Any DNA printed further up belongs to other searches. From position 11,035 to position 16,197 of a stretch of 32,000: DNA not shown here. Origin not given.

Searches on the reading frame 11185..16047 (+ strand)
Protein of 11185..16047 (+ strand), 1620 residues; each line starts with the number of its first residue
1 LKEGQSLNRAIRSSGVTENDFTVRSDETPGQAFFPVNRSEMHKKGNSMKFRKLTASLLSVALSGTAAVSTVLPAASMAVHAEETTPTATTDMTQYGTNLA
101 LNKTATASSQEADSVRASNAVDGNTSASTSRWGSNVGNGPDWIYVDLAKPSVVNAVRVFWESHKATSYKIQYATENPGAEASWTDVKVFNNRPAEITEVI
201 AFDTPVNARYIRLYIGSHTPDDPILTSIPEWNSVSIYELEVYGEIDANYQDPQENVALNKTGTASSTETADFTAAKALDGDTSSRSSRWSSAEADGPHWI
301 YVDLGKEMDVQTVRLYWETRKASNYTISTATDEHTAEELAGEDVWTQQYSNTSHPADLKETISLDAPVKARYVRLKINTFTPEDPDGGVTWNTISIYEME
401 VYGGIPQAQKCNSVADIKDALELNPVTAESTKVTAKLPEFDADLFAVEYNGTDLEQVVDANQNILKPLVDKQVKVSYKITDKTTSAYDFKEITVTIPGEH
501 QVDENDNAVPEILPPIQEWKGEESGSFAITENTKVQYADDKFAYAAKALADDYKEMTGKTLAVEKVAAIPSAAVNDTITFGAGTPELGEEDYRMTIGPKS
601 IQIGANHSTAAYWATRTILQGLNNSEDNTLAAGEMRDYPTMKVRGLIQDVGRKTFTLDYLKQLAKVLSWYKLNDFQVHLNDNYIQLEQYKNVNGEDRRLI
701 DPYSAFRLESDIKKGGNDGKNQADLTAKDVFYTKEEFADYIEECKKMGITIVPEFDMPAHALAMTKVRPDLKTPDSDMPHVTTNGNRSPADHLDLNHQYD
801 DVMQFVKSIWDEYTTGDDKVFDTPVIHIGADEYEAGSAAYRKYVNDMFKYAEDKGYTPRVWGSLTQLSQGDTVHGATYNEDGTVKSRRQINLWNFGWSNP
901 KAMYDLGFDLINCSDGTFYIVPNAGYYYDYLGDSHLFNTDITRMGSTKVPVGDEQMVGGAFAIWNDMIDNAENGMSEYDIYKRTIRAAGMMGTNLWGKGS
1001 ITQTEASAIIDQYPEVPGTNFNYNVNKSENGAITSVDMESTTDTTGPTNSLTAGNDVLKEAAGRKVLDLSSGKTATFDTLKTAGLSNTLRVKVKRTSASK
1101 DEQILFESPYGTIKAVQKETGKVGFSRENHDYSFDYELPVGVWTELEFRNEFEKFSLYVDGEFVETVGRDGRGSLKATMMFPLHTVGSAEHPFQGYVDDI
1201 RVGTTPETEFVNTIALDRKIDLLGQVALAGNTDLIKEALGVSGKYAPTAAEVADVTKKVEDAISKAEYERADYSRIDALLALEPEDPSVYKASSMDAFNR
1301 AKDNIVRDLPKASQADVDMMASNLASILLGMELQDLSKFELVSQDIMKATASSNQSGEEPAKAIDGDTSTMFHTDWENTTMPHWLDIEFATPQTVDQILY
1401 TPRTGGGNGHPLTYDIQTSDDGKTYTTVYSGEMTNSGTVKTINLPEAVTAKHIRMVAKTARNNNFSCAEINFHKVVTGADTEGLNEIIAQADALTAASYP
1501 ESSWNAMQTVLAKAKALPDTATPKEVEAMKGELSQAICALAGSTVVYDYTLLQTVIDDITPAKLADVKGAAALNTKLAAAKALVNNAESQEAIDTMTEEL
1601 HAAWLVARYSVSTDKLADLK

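Call 39: search_protein_families(library=pfam, proteins=[window:11185-16047:+], max_evalue=0.0001)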
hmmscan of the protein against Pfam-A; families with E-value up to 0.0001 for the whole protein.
window:11185-16047:+ (1620 aa): 6 families
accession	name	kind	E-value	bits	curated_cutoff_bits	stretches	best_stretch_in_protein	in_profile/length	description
PF00754.31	F5_F8_type_C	-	9.1e-63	210.5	28.2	3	1348-1468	1-125/127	F5/8 type C domain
PF22633.2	F5_F8_type_C_2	-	1.1e-56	189.9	27.8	3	119-213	1-91/91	NedA-like, galactose-binding domain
PF00728.28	Glyco_hydro_20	-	6.3e-25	88.7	22.3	1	644-988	4-341/348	Glycosyl hydrolase family 20, catalytic domain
PF02838.20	Glyco_hydro_20b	-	5.3e-21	76.1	26.1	1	510-638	2-124/124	Glycosyl hydrolase family 20, domain 2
PF24135.1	DUF7402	-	4.2e-11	43.5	27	1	1348-1460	7-118/133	Domain of unknown function (DUF7402)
PF13385.13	Laminin_G_3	-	5.1e-05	23.9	27.6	0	1084-1202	16-140/151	Concanavalin A-like lectin/glucanases superfamily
